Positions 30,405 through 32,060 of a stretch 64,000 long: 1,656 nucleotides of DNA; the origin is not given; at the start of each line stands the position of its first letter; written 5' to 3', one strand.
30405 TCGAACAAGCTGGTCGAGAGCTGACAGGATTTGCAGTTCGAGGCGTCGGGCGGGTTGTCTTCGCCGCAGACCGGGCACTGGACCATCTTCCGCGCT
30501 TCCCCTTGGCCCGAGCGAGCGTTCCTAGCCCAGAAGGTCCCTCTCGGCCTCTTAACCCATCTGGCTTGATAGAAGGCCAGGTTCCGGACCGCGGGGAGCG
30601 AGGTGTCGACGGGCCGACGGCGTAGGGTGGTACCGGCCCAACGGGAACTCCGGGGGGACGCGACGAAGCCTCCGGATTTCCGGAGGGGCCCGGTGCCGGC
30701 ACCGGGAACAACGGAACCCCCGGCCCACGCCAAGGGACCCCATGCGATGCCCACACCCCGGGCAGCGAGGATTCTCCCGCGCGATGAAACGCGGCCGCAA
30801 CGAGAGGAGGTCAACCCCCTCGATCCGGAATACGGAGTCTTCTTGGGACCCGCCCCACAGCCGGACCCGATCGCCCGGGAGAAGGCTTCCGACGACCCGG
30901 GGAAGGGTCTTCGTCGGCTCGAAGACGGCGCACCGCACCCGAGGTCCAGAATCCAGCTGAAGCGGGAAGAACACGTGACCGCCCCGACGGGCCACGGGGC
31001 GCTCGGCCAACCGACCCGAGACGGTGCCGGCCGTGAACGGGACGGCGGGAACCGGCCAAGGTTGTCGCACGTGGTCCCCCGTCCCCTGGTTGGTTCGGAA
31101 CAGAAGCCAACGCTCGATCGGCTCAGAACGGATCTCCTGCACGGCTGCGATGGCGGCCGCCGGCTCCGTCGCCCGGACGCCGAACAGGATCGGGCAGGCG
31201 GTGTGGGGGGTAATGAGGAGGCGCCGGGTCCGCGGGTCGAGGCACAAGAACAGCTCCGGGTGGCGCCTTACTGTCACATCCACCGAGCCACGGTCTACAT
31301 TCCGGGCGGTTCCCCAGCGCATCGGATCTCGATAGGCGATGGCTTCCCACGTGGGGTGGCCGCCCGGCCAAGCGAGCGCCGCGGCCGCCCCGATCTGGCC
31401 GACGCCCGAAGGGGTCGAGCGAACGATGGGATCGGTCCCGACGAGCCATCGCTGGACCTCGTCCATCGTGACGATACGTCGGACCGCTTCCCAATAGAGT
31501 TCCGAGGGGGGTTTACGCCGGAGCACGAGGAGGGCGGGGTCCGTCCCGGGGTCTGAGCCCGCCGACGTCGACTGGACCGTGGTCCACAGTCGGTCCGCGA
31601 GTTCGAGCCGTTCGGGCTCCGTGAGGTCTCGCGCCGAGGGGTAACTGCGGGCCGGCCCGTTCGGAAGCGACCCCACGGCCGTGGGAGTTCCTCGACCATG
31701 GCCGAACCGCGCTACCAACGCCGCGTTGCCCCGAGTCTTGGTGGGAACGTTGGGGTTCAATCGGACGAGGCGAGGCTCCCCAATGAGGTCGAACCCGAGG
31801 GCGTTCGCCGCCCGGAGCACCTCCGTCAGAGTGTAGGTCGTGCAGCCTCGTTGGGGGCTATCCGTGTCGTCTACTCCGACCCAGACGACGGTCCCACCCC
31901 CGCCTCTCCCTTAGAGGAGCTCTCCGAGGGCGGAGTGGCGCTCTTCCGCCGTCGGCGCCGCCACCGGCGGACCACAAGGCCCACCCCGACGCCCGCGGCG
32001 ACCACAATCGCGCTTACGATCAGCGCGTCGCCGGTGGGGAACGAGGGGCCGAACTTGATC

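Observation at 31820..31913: tiaS: conserved N-terminal catalytic segment encoded upstream of the only available start codon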

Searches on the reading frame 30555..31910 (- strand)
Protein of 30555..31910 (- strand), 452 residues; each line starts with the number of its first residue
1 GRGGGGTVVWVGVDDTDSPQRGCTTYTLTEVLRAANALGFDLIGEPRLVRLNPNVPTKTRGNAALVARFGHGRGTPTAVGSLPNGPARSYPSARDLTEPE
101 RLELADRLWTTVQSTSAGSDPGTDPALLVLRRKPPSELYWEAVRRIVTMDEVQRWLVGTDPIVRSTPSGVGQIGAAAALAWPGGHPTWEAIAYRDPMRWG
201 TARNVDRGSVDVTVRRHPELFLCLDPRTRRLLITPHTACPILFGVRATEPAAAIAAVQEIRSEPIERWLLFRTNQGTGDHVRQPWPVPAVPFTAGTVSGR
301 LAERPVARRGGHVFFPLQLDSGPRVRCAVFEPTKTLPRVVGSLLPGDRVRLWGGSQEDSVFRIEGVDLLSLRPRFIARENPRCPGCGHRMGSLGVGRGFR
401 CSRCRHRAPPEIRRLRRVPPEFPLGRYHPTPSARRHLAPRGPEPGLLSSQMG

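Call 6: search_protein_families(library=pfam, proteins=[window:30555-31910:-], max_evalue=0.01)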
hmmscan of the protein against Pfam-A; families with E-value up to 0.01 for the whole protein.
window:30555-31910:- (452 aa): 3 families
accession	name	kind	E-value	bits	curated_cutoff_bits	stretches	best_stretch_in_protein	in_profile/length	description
PF22641.2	TiaS_TCKD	-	3.9e-38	131.3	27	1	10-156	1-144/156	TiaS TCKD domain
PF08489.16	TiaS_FLD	-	1.4e-28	99.8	21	1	170-280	2-116/116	TiaS FLD domain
PF23783.1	Zn_ribbon_TiaS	-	1.8e-10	40.8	27.3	1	380-412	1-33/41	TiaS C-terminal zinc ribbon domain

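Call 7: search_solved_structures(query=window:30555-31910:-, show_alignments=1, max_evalue=0.01)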
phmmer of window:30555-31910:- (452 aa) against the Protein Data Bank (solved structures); distinct sequences matched with E-value up to 0.01: 4.
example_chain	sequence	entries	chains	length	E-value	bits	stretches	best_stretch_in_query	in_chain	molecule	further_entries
3amt_A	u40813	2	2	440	1.7e-62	214.9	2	141-438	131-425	Putative uncharacterized protein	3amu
4rvz_Z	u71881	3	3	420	3.5e-62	213.9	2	141-438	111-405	tRNA(Ile2) 2-agmatinylcytidine synthetase TiaS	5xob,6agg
3au7_A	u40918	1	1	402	7.6e-44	153.4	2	141-371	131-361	Putative uncharacterized protein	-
3u02_A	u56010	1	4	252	3.8e-30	108.2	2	122-279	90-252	Putative transcription-associated protein TFIIS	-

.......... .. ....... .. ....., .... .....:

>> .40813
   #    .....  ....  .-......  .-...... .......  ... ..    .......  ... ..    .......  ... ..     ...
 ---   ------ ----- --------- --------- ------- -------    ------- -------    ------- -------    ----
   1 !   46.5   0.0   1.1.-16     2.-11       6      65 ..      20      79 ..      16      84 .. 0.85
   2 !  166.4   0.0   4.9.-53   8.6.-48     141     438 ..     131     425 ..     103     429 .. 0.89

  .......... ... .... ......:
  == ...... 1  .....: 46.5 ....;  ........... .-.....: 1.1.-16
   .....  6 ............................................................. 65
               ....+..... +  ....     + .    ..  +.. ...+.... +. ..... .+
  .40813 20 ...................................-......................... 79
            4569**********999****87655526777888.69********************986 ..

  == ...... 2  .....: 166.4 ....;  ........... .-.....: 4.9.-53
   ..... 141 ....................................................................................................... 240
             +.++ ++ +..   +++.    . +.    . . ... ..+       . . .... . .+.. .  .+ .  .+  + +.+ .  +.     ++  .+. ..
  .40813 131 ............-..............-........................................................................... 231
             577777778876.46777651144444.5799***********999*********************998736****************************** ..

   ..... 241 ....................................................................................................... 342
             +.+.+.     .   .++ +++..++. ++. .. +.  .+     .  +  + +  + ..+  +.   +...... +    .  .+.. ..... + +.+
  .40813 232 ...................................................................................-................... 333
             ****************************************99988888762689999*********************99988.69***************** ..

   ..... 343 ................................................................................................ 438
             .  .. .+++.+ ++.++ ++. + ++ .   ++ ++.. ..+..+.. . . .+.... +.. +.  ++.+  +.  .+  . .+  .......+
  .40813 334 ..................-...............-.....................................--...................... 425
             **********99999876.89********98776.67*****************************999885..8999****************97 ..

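Call 8: find_homologous_proteins(query=window:30555-31889:-, max_evalue=1e-10)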
Query window:30555-31889:- (445 aa): 5494 proteins with E <= 1e-10 among 8000 candidates; the best 120 are listed.
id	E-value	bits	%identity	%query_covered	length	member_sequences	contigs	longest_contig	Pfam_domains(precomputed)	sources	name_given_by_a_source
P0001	3.0e-276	935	97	95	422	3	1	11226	PF22641.3,PF23783.2,PF08489.17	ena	-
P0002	1.4e-222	758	79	95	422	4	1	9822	PF22641.3,PF23783.2,PF08489.17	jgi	-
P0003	8.1e-213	725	76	93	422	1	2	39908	PF22641.3,PF23783.2,PF08489.17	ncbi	-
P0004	1.4e-212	725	79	91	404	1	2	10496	PF22641.3,PF23783.2,PF08489.17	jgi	jgi:tRNA(Ile2)-agmatinylcytidine synthase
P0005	1.5e-211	721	78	91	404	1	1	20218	PF22641.3,PF23783.2,PF08489.17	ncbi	ncbi:MAG: DUF1743 domain-containing protein [Thermoplasmata archaeon]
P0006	1.7e-210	718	78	89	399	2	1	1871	PF22641.3,PF23783.2,PF08489.17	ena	-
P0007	1.7e-208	711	73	95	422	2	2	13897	PF22641.3,PF23783.2,PF08489.17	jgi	jgi:tRNA(Ile2)-agmatinylcytidine synthase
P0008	2.6e-208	711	78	89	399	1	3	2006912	PF22641.3,PF23783.2,PF08489.17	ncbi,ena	ncbi:MAG: DUF1743 domain-containing protein [Thermoplasmata archaeon]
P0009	2.8e-208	710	75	94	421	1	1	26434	PF22641.3,PF23783.2,PF08489.17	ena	-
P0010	5.0e-207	706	72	94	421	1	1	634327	PF22641.3,PF23783.2,PF08489.17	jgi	jgi:tRNA(Ile2)-agmatinylcytidine synthase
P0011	3.6e-205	700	75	91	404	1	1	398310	PF22641.3,PF23783.2,PF08489.17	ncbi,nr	ncbi:MAG: DUF1743 domain-containing protein [Thermoplasmata archaeon]|nr:DUF1743 domain-containing p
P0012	6.4e-203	693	76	91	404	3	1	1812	PF22641.3,PF23783.2,PF08489.17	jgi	jgi:tRNA(Ile2)-agmatinylcytidine synthase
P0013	1.3e-202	692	75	93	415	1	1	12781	PF22641.3,PF23783.2,PF08489.17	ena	-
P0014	2.1e-202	691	73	93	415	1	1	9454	PF22641.3,PF23783.2,PF08489.17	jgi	jgi:tRNA(Ile2)-agmatinylcytidine synthase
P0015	1.5e-198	678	77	86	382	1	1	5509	PF22641.3,PF23783.2,PF08489.17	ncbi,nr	ncbi:MAG TPA: DUF1743 domain-containing protein, partial [Thermoplasmata archaeon]|nr:DUF1743 domain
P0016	3.0e-193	661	73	89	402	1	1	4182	PF22641.3,PF23783.2,PF08489.17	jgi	jgi:tRNA(Ile2)-agmatinylcytidine synthase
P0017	1.6e-189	649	75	84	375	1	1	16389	PF22641.3,PF23783.2,PF08489.17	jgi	jgi:tRNA(Ile2)-agmatinylcytidine synthase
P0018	1.3e-187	642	70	91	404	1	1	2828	PF22641.3,PF23783.2,PF08489.17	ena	-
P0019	1.0e-179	616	67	93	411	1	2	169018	PF22641.3,PF23783.2,PF08489.17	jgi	jgi:tRNA(Ile2)-agmatinylcytidine synthase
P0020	1.0e-177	610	66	93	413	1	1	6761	PF22641.3,PF23783.2,PF08489.17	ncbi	-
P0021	1.2e-175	603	67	91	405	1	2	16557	PF22641.3,PF23783.2,PF08489.17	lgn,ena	-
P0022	4.7e-156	538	77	67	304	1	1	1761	PF23783.2,PF08489.17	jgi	jgi:tRNA(Ile2)-agmatinylcytidine synthase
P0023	6.2e-153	528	65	80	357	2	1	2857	PF22641.3,PF23783.2,PF08489.17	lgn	-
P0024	3.7e-147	509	56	98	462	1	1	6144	PF22641.3,PF23783.2,PF08489.17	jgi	jgi:tRNA(Ile2)-agmatinylcytidine synthase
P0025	2.2e-143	497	55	98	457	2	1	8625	PF22641.3,PF23783.2,PF08489.17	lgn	-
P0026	1.2e-142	494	54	98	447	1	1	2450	PF22641.3,PF01336.32,PF23783.2,PF08489.17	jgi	jgi:tRNA(Ile2)-agmatinylcytidine synthase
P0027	4.4e-141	489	54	98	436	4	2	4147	PF22641.3,PF23783.2,PF08489.17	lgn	-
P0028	7.8e-140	485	56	98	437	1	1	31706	PF22641.3,PF23783.2,PF08489.17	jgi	jgi:tRNA(Ile2)-agmatinylcytidine synthase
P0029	9.5e-140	485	53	98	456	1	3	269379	PF22641.3,PF23783.2,PF08489.17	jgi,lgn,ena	jgi:tRNA(Ile2)-agmatinylcytidine synthase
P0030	1.4e-139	484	53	98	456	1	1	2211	PF22641.3,PF23783.2,PF08489.17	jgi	jgi:tRNA(Ile2)-agmatinylcytidine synthase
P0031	2.2e-139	483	54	98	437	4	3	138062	PF22641.3,PF01336.32,PF23783.2,PF08489.17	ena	-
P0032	3.1e-139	483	55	98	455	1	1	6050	PF22641.3,PF01336.32,PF23783.2,PF08489.17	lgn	-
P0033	3.1e-139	483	55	98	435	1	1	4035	PF22641.3,PF23783.2,PF08489.17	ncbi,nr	ncbi:MAG TPA: tRNA(Ile)(2)-agmatinylcytidine synthase [Thermoplasmata archaeon]|nr:tRNA(Ile)(2)-agma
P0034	6.4e-139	482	53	98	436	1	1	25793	PF22641.3,PF23783.2,PF08489.17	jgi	jgi:tRNA(Ile2)-agmatinylcytidine synthase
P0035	1.5e-138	481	53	98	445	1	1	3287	PF22641.3,PF23783.2,PF08489.17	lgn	-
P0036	2.6e-138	480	54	98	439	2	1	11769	PF22641.3,PF23783.2,PF08489.17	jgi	-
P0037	3.4e-138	479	55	98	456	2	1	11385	PF22641.3,PF23783.2,PF08489.17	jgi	jgi:tRNA(Ile2)-agmatinylcytidine synthase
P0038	5.6e-138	479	53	98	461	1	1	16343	PF22641.3,PF23783.2,PF08489.17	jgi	jgi:tRNA(Ile2)-agmatinylcytidine synthase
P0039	7.4e-138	478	53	99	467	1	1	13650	PF22641.3,PF23783.2,PF08489.17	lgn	-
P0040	4.2e-137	476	54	98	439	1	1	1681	PF22641.3,PF23783.2,PF08489.17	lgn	-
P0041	4.3e-137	476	54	98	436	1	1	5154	PF22641.3,PF23783.2,PF08489.17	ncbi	-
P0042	4.9e-137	476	53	98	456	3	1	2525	PF22641.3,PF23783.2,PF08489.17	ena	-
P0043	6.0e-137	475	54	98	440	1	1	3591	PF22641.3,PF23783.2,PF08489.17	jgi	jgi:tRNA(Ile2)-agmatinylcytidine synthase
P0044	1.1e-136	474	53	98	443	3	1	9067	PF22641.3,PF23783.2,PF08489.17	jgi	-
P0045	1.3e-136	474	55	98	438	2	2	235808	PF22641.3,PF23783.2,PF08489.17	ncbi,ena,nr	ncbi:MAG TPA: tRNA(Ile)(2)-agmatinylcytidine synthase [Thermoplasmata archaeon]|nr:tRNA(Ile)(2)-agma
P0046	2.0e-136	474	52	98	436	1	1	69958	PF22641.3,PF23783.2,PF08489.17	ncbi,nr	ncbi:MAG: tRNA(Ile)(2)-agmatinylcytidine synthase [Thermoplasmata archaeon]|nr:tRNA(Ile)(2)-agmatiny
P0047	2.3e-136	473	53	98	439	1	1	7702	PF22641.3,PF23783.2,PF08489.17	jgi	jgi:tRNA(Ile2)-agmatinylcytidine synthase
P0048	3.7e-136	473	53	97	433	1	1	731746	PF22641.3,PF01336.32,PF23783.2,PF08489.17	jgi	jgi:tRNA(Ile2)-agmatinylcytidine synthase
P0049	3.8e-136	473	54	98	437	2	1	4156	PF22641.3,PF23783.2,PF08489.17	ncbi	-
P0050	4.2e-136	473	53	98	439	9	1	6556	PF22641.3,PF23783.2,PF08489.17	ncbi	-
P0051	5.0e-136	472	52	98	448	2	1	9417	PF22641.3,PF01336.32,PF23783.2,PF08489.17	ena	-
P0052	6.8e-136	472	53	98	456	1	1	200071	PF22641.3,PF23783.2,PF08489.17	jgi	jgi:tRNA(Ile2)-agmatinylcytidine synthase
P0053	7.4e-136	472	53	98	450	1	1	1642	PF22641.3,PF23783.2,PF08489.17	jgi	jgi:tRNA(Ile2)-agmatinylcytidine synthase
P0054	7.9e-136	472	51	98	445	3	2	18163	PF22641.3,PF23783.2,PF08489.17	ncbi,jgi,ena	ncbi:MAG: tRNA(Ile)(2)-agmatinylcytidine synthase [Thermoplasmata archaeon]|jgi:tRNA(Ile2)-agmatinyl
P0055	1.7e-135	471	55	94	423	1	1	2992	PF22641.3,PF01336.32,PF23783.2,PF08489.17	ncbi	ncbi:MAG: TiaS agmantine-binding domain-containing protein, partial [Thermoplasmata archaeon]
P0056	1.9e-135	470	53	98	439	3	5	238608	PF22641.3,PF23783.2,PF08489.17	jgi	jgi:tRNA(Ile2)-agmatinylcytidine synthase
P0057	2.6e-135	470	53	97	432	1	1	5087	PF22641.3,PF23783.2,PF08489.17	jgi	jgi:tRNA(Ile2)-agmatinylcytidine synthase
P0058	6.1e-135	469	52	98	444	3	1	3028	PF22641.3,PF23783.2,PF08489.17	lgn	-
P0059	7.1e-135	468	52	98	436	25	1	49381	PF22641.3,PF23783.2,PF08489.17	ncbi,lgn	-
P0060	8.1e-135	468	54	98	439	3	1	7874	PF22641.3,PF23783.2,PF08489.17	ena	-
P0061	1.2e-134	468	53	98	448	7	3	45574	PF22641.3,PF23783.2,PF08489.17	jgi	jgi:tRNA(Ile2)-agmatinylcytidine synthase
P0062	1.5e-134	467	54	97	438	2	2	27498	PF22641.3,PF23783.2,PF08489.17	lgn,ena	-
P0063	1.5e-134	467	52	98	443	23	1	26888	PF22641.3,PF23783.2,PF08489.17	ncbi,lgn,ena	-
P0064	1.7e-134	467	52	98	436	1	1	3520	PF22641.3,PF23783.2,PF08489.17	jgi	jgi:tRNA(Ile2)-agmatinylcytidine synthase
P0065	1.8e-134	467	52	98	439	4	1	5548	PF22641.3,PF23783.2,PF08489.17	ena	-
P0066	2.6e-134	467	52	98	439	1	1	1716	PF22641.3,PF23783.2,PF08489.17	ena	-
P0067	3.0e-134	466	52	98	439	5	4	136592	PF22641.3,PF23783.2,PF08489.17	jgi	jgi:tRNA(Ile2)-agmatinylcytidine synthase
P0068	4.0e-134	466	54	98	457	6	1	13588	PF22641.3,PF23783.2,PF08489.17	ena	-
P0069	4.9e-134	466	52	98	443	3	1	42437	PF22641.3,PF23783.2,PF08489.17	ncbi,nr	ncbi:MAG TPA: tRNA(Ile)(2)-agmatinylcytidine synthase [Thermoplasmata archaeon]|nr:tRNA(Ile)(2)-agma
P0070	5.9e-134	465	53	98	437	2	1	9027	PF22641.3,PF23783.2,PF08489.17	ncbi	-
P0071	6.1e-134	465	51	98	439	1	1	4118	PF22641.3,PF23783.2,PF08489.17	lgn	-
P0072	1.8e-133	464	52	98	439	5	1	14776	PF22641.3,PF23783.2,PF08489.17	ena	-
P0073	2.3e-133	464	53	98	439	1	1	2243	PF22641.3,PF23783.2,PF08489.17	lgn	-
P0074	4.0e-133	463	53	98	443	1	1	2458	PF22641.3,PF23783.2,PF08489.17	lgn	-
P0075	4.2e-133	463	52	98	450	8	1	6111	PF22641.3,PF23783.2,PF08489.17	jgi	-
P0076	4.9e-133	462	69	67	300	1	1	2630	PF23783.2,PF08489.17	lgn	-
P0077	5.0e-133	462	55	98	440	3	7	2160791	PF22641.3,PF01336.32,PF23783.2,PF08489.17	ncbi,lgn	-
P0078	5.7e-133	462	53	98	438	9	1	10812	PF22641.3,PF23783.2,PF08489.17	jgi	jgi:tRNA(Ile2)-agmatinylcytidine synthase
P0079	6.9e-133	462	53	97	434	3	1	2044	PF22641.3,PF23783.2,PF08489.17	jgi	jgi:tRNA(Ile2)-agmatinylcytidine synthase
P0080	7.1e-133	462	52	98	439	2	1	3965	PF22641.3,PF23783.2,PF08489.17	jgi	jgi:tRNA(Ile2)-agmatinylcytidine synthase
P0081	8.4e-133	462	51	98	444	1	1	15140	PF22641.3,PF23783.2,PF08489.17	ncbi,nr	ncbi:MAG: tRNA(Ile)(2)-agmatinylcytidine synthase, partial [Thermoplasmata archaeon]|nr:tRNA(Ile)(2)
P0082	1.1e-132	461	53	98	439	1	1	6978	PF22641.3,PF23783.2,PF08489.17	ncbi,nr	ncbi:MAG: DUF1743 domain-containing protein [Thermoplasmata archaeon]|nr:DUF1743 domain-containing p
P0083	1.2e-132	461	52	98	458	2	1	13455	PF22641.3,PF23783.2,PF08489.17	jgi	jgi:tRNA(Ile2)-agmatinylcytidine synthase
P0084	1.2e-132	461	51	98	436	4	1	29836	PF22641.3,PF23783.2,PF08489.17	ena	-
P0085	1.7e-132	461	51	98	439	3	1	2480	PF22641.3,PF23783.2,PF08489.17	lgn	-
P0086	2.1e-132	460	51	98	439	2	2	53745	PF22641.3,PF23783.2,PF08489.17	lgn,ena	-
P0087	2.3e-132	460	55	98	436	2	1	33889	PF22641.3,PF23783.2,PF08489.17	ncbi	ncbi:MAG: TiaS agmantine-binding domain-containing protein [Thermoplasmata archaeon]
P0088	2.4e-132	460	52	98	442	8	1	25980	PF22641.3,PF23783.2,PF08489.17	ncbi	-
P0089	2.4e-132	460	53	98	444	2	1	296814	PF22641.3,PF23783.2,PF08489.17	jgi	jgi:tRNA(Ile2)-agmatinylcytidine synthase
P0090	2.8e-132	460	52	98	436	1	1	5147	PF22641.3,PF23783.2,PF08489.17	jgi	jgi:tRNA(Ile2)-agmatinylcytidine synthase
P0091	3.1e-132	460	53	98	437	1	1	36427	PF22641.3,PF01336.32,PF23783.2,PF08489.17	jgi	jgi:tRNA(Ile2)-agmatinylcytidine synthase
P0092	3.3e-132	460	52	98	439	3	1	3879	PF22641.3,PF23783.2,PF08489.17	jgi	-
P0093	3.6e-132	460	53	98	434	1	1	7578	PF22641.3,PF23783.2,PF08489.17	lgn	-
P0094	6.7e-132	459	54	98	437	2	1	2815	PF22641.3,PF23783.2,PF08489.17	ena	-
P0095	7.7e-132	458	53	98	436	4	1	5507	PF22641.3,PF08489.17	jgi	jgi:tRNA(Ile2)-agmatinylcytidine synthase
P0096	9.0e-132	458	52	98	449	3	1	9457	PF22641.3,PF23783.2,PF08489.17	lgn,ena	-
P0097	9.3e-132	458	53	97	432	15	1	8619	PF22641.3,PF23783.2,PF08489.17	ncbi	-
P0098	9.3e-132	458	53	99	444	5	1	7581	PF22641.3,PF23783.2,PF08489.17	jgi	-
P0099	1.0e-131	458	54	98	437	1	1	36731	PF22641.3,PF23783.2,PF08489.17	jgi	jgi:tRNA(Ile2)-agmatinylcytidine synthase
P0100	1.2e-131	458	53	98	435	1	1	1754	PF22641.3,PF23783.2,PF08489.17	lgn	-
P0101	1.3e-131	458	52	98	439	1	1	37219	PF22641.3,PF23783.2,PF08489.17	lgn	-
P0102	1.4e-131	458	53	98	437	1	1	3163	PF22641.3,PF23783.2,PF08489.17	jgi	jgi:tRNA(Ile2)-agmatinylcytidine synthase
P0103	2.2e-131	457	52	98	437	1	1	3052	PF22641.3,PF23783.2,PF08489.17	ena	-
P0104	2.2e-131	457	52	98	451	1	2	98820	PF22641.3,PF23783.2,PF08489.17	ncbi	-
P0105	2.8e-131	457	51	98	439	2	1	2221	PF22641.3,PF23783.2,PF08489.17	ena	-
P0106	2.9e-131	457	52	97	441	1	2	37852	PF22641.3,PF23783.2,PF08489.17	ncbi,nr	ncbi:MAG: tRNA(Ile)(2)-agmatinylcytidine synthase [Thermoplasmata archaeon]|nr:tRNA(Ile)(2)-agmatiny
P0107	3.6e-131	456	53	98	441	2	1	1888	PF22641.3,PF23783.2,PF08489.17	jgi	jgi:tRNA(Ile2)-agmatinylcytidine synthase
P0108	3.9e-131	456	51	98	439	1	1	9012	PF22641.3,PF23783.2,PF08489.17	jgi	jgi:tRNA(Ile2)-agmatinylcytidine synthase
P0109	4.3e-131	456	50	98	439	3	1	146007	PF22641.3,PF23783.2,PF08489.17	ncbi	ncbi:MAG: DUF1743 domain-containing protein [Thermoplasmata archaeon]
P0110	4.5e-131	456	53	98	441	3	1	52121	PF22641.3,PF23783.2,PF08489.17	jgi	jgi:tRNA(Ile2)-agmatinylcytidine synthase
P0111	5.1e-131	456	52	98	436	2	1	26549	PF22641.3,PF23783.2,PF08489.17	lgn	-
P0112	5.2e-131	456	54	98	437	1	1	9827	PF22641.3,PF08489.17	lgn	-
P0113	6.9e-131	455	52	98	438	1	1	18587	PF22641.3,PF01336.32,PF23783.2,PF08489.17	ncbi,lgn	-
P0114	7.5e-131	455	52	98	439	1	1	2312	PF22641.3,PF23783.2,PF08489.17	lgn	-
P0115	7.9e-131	455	52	98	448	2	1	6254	PF22641.3,PF01336.32,PF23783.2,PF08489.17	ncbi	-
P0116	8.0e-131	455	51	98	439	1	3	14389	PF22641.3,PF23783.2,PF08489.17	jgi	jgi:tRNA(Ile2)-agmatinylcytidine synthase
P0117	8.5e-131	455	53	98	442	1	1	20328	PF22641.3,PF23783.2,PF08489.17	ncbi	-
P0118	8.8e-131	455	54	97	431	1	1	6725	PF22641.3,PF23783.2,PF08489.17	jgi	jgi:tRNA(Ile2)-agmatinylcytidine synthase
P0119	8.9e-131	455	52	98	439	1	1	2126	PF22641.3,PF23783.2,PF08489.17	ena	-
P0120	9.2e-131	455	52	98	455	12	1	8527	PF22641.3,PF23783.2,PF08489.17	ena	-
